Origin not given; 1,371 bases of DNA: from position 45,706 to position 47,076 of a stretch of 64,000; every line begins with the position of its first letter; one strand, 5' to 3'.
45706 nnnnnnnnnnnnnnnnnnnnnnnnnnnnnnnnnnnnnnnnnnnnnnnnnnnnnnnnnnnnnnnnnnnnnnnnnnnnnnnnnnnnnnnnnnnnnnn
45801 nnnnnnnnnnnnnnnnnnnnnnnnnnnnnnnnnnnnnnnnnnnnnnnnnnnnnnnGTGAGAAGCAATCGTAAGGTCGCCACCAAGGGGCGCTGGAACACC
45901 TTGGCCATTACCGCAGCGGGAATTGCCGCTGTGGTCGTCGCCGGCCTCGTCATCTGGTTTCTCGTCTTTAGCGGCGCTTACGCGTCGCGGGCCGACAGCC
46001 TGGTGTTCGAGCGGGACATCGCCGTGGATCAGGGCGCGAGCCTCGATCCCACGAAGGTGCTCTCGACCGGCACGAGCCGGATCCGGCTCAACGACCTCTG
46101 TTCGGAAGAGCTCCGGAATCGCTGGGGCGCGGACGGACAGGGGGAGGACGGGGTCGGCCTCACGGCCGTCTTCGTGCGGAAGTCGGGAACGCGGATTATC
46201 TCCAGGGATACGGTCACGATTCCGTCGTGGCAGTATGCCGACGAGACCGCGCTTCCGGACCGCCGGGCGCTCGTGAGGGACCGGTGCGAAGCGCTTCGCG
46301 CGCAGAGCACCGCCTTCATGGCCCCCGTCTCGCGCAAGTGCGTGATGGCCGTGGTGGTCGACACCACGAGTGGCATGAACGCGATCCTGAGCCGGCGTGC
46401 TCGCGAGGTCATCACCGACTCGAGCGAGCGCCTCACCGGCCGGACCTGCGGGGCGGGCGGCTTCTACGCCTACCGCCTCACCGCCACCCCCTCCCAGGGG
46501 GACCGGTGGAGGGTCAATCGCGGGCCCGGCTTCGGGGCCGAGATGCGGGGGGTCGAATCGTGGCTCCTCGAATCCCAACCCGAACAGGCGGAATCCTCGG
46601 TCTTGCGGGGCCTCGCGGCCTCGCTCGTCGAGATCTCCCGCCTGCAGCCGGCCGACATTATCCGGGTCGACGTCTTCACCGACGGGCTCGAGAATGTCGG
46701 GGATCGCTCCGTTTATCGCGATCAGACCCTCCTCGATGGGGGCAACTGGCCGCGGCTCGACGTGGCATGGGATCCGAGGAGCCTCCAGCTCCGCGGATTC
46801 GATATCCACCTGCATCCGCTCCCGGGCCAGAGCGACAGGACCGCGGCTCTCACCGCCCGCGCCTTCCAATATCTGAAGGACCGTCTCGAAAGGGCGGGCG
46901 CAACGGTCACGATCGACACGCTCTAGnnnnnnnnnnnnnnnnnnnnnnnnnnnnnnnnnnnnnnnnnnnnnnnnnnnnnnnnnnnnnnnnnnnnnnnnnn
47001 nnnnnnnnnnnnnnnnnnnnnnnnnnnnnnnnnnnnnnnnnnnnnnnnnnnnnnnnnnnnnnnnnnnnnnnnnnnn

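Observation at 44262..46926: Two-gene membrane cassette with foreign codon usage between htpX and tRNA-Ser: an uncharacterised 4-TM coiled-coil protein plus a TM-anchored vWA-like protein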

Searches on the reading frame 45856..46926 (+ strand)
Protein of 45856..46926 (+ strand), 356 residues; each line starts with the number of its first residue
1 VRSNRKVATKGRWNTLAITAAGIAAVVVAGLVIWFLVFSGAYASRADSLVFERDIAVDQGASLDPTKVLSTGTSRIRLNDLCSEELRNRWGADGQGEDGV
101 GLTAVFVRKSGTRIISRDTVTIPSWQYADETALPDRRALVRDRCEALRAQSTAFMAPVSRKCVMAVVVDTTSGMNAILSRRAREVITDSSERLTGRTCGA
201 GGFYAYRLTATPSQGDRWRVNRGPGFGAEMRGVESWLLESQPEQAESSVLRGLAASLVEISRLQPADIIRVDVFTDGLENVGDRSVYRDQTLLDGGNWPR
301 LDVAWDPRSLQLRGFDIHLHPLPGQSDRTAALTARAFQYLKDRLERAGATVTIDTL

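Call 4: search_protein_families(library=pfam, proteins=[window:45856-46926:+], max_evalue=1)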
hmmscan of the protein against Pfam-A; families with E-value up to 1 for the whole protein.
window:45856-46926:+ (356 aa): 1 family
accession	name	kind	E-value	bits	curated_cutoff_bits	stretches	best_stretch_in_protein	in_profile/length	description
PF02163.28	Peptidase_M50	-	0.1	12.3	27.2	1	7-128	70-106/221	Peptidase family M50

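Call 5: search_protein_families(library=padloc, proteins=[window:45856-46926:+], max_evalue=1)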
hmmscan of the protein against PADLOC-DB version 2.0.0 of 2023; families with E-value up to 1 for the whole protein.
window:45856-46926:+ (356 aa): 0 families

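Call 6: search_protein_families(library=ncbifam, proteins=[window:45856-46926:+], max_evalue=1)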
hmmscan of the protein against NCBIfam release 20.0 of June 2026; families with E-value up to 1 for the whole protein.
window:45856-46926:+ (356 aa): 0 families

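Call 11: find_homologous_proteins(query=window:45856-46926:+)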
Query window:45856-46926:+ (356 aa): 7 proteins with E <= 0.001 among 8000 candidates.
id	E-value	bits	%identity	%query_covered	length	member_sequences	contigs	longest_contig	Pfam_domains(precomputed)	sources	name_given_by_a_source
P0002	1.4e-230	782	100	100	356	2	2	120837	-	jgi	jgi:hypothetical protein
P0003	4.3e-149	514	71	90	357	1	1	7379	-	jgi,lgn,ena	-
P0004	1.9e-111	391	54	97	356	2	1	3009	-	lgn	-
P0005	5.2e-111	389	54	100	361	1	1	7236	-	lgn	-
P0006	1.6e-108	381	53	97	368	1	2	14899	-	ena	-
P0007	1.8e-96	341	49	96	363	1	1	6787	-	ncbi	-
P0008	7.9e-63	231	37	99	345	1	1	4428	-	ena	-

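Call 12: find_encoding_contigs(protein=P0002, flank=10000, max_places=3)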
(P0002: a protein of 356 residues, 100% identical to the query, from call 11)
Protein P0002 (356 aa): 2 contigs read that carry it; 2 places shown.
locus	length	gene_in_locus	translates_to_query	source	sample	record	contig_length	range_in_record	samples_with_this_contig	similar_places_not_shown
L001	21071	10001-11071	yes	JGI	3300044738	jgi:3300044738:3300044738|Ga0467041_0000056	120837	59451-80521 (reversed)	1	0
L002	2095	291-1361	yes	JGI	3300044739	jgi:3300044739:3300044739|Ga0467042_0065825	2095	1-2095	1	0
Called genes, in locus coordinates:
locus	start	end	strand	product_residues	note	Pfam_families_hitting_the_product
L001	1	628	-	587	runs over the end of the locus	PF00753:Lactamase_B, PF12706:Lactamase_B_2, PF22505:RNase_J_b_CASP, PF17770:RNase_J_C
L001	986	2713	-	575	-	PF00496:SBP_bac_5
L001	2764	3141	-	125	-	PF03840:SecG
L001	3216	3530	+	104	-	PF00166:Cpn10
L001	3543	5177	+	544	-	PF00118:Cpn60_TCP1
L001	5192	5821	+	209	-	PF04011:LemA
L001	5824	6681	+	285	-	PF19656:DUF6159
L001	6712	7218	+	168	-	PF00293:NUDIX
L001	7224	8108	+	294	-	PF01435:Peptidase_M48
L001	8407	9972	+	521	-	-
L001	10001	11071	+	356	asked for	-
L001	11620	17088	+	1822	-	-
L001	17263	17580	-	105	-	PF01035:DNA_binding_1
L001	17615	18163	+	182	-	PF02643:DUF192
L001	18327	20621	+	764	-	PF03477:ATP-cone, PF17975:RNR_Alpha (faint), PF21995:RNR-II_ins_dom (weak)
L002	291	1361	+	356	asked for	-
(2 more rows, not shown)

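Call 13: find_encoding_contigs(protein=P0003, flank=8000, max_places=3)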
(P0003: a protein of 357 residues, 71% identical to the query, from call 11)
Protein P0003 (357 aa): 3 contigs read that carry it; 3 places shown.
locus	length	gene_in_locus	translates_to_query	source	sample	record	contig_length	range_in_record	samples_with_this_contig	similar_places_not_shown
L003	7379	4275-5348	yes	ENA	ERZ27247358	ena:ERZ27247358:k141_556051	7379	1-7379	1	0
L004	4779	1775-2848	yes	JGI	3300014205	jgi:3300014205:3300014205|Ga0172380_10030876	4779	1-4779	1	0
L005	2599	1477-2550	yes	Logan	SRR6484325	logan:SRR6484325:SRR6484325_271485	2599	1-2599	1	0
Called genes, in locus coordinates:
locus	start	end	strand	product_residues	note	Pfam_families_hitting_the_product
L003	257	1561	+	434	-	PF00270:DEAD, PF04851:ResIII (weak), PF00271:Helicase_C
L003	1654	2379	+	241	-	PF13098:Thioredoxin_2 (faint), PF13462:Thioredoxin_4, PF01323:DSBA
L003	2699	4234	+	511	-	-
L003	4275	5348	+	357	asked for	-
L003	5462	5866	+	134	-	PF06262:Zincin_1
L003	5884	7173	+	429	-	-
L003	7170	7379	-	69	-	?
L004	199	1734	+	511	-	-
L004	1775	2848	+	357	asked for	-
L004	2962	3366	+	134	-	PF06262:Zincin_1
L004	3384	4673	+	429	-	-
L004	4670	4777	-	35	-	?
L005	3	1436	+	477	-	?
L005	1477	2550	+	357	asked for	-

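Call 14: find_encoding_contigs(protein=P0004, flank=8000, max_places=3)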
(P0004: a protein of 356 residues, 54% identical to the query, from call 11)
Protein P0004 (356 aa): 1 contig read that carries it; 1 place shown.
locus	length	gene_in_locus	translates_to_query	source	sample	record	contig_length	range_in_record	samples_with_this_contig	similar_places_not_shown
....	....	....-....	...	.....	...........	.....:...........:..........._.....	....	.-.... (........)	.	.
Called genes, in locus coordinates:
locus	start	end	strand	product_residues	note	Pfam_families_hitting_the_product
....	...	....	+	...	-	-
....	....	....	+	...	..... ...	-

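Call 15: find_encoding_contigs(protein=P0005, flank=8000, max_places=3)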
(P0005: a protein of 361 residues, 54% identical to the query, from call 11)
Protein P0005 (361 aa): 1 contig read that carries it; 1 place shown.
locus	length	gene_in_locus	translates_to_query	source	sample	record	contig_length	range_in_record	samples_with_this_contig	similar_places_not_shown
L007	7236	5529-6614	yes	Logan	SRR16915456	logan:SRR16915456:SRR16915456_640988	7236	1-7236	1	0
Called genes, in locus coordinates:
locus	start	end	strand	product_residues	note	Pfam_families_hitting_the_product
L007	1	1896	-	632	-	?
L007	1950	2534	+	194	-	PF01351:RNase_HII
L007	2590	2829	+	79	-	-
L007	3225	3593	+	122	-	PF01783:Ribosomal_L32p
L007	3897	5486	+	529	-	-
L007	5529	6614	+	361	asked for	-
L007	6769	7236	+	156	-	?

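Call 16: find_encoding_contigs(protein=P0006, flank=10000, max_places=3)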
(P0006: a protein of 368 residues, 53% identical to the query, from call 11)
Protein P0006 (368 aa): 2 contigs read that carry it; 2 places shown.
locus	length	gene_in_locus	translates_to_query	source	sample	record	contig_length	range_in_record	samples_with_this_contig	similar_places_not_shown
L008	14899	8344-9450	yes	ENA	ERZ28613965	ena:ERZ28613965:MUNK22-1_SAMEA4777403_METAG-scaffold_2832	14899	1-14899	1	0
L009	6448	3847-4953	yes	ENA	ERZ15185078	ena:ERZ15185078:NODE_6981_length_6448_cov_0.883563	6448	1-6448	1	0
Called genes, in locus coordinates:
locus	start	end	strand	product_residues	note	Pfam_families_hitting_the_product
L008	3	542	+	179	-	?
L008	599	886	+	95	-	-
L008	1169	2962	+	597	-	PF00009:GTP_EFTU, PF01926:MMR_HSR1, PF22042:EF-G_D2, PF03144:GTP_EFTU_D2, PF00679:EFG_C, PF21018:BipA_C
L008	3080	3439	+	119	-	-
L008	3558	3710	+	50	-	PF18919:DUF5670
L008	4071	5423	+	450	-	PF04851:ResIII (weak), PF00270:DEAD, PF00271:Helicase_C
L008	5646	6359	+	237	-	PF13462:Thioredoxin_4, PF01323:DSBA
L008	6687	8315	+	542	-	-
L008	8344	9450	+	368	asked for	-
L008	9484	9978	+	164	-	-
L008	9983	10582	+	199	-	PF01569:PAP2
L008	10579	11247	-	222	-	PF09335:VTT_dom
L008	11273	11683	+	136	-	PF06262:Zincin_1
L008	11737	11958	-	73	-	-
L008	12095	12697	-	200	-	PF01625:PMSR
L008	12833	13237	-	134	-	PF01641:SelR, PF24046:At4g08330 (faint)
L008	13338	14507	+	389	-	PF26514:DUF8173 (weak)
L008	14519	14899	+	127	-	?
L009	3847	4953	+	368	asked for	-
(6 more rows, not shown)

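Call 17: find_encoding_contigs(protein=P0007, flank=8000, max_places=3)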
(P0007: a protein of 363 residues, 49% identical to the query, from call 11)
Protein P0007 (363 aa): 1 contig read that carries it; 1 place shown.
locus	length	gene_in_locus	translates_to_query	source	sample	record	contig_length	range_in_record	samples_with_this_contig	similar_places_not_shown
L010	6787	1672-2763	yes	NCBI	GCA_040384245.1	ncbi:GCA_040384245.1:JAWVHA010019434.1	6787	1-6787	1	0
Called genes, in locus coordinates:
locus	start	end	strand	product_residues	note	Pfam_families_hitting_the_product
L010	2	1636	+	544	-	?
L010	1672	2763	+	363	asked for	-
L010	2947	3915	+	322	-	-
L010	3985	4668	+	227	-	PF22935:RM44_endonuclase, PF14622:Ribonucleas_3_3, PF00636:Ribonuclease_3, PF00035:dsrm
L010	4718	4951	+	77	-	-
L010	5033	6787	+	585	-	?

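Call 18: find_encoding_contigs(protein=P0008, flank=8000, max_places=3)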
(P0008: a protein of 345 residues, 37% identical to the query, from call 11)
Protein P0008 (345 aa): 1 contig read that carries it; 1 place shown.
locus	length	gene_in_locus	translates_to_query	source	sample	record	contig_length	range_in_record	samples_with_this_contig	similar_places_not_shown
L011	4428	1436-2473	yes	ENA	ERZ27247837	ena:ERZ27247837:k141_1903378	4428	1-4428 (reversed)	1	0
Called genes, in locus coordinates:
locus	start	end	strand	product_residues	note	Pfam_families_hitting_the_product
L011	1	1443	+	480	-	?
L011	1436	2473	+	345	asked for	-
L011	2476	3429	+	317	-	PF01026:TatD_DNase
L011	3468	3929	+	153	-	PF01250:Ribosomal_S6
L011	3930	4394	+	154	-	PF00436:SSB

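Call 31: predict_structure(alignment_id=A2)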
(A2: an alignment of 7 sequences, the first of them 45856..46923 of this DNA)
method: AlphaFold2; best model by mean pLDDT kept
length: 356 residues; sequences in the alignment: 7
mean_pLDDT: 82.9   pTM: 0.68
mean pLDDT of the five models: 82.9, 82.2, 81.3, 80.2, 79.8
residues with pLDDT >= 90: 123; 70-90: 180; 50-70: 45; < 50: 8
segments of 3 or more residues with pLDDT < 50: 1-8
pLDDT, mean of each block of 10 residues (from residue 1): 42 61 77 63 78 84 89 83 87 69 90 85 77 84 93 88 90 85 91 81 87 74 87 81 76 89 78 92 89 93 89 91 89 95 94 86
secondary structure, 60 per line:
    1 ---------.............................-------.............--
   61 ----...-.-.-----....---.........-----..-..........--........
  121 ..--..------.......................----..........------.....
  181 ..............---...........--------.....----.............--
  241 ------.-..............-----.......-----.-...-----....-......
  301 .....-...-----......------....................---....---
elements in order: H10-38 E46-54 H55-58 H84-92 E101-110 E113-122 H133-155 E160-169 H176-194 E198-208 E217-221 H226-238 H249-262 E268-274 H290-293 H295-305 E315-320 H327-346 E350-353

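Call 46: find_related_loci(query=A2, collection=genome_contigs, flank=6000)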
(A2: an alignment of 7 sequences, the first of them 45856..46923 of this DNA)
Query A2 (356 aa) in genome_contigs; peptide patterns used: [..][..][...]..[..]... (x = any residue, [..] = any of these).
22 stretches matched a pattern; 2 encode a relative of the query (tblastn E <= 1e-3); 2 distinct loci.
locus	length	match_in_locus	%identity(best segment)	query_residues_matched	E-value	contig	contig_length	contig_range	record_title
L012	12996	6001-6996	34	14-354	3e-60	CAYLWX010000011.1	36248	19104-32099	MAG TPA_asm: uncultured Bdellovibrionales bacterium isolate SRP090828_co2_165 genome assembly, contig: NODE_399_length_3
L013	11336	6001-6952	33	4-356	7e-29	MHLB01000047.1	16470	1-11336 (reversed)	MAG: Candidatus Liptonbacteria bacterium RIFCSPLOWO2_01_FULL_53_13 rifcsplowo2_01_scaffold_48317, whole genome shotgun s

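Call 75: search_protein_families(library=pfam, proteins=[L012:4427-5995:+, L012:5998-7002:+], max_evalue=0.1)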
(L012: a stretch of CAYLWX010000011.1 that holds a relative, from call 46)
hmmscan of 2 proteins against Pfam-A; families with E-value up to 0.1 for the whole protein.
L012:4427-5995:+ (523 aa): 1 family
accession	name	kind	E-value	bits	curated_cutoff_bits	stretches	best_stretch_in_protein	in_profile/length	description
PF03647.18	Tmemb_14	-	0.072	14.2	24.8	0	277-318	24-65/92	Transmembrane proteins 14C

L012:5998-7002:+ (335 aa): 0 families

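Call 101: search_solved_structures(query=A2, max_evalue=1)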
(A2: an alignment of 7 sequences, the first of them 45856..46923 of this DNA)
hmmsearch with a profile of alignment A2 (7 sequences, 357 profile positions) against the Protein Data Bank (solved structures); distinct sequences matched with E-value up to 1: 1.
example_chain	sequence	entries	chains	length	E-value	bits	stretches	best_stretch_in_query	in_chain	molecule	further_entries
9cer_P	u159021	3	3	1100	0.28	13.4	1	94-217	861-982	Maltose/maltodextrin-binding periplasmic protein,Guillardia theta Fanzor1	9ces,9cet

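Call 102: search_protein_families(library=phrogs, proteins=[window:45856-46926:+, L012:4116-4376:+], max_evalue=0.1)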
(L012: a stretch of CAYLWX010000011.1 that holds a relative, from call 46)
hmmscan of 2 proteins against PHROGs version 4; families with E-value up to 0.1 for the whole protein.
window:45856-46926:+ (356 aa): 1 family
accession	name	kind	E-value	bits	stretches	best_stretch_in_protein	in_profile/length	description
phrog_26877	-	unknown function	0.069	14.3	0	107-139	40-72/118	-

L012:4116-4376:+ (87 aa): 0 families

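Call 119: search_protein_families(library=padloc, proteins=[L012:4116-4376:+, L012:4427-5995:+, L012:5998-7002:+], max_evalue=0.01)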
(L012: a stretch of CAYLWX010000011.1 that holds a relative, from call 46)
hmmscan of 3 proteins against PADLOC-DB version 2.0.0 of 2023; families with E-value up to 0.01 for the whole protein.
L012:4116-4376:+ (87 aa): 0 families

L012:4427-5995:+ (523 aa): 0 families

L012:5998-7002:+ (335 aa): 0 families

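Call 120: search_protein_families(library=ncbifam, proteins=[L012:4116-4376:+], max_evalue=0.01)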
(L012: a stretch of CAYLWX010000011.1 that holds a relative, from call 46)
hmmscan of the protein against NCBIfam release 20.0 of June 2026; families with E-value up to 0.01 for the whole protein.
L012:4116-4376:+ (87 aa): 0 families
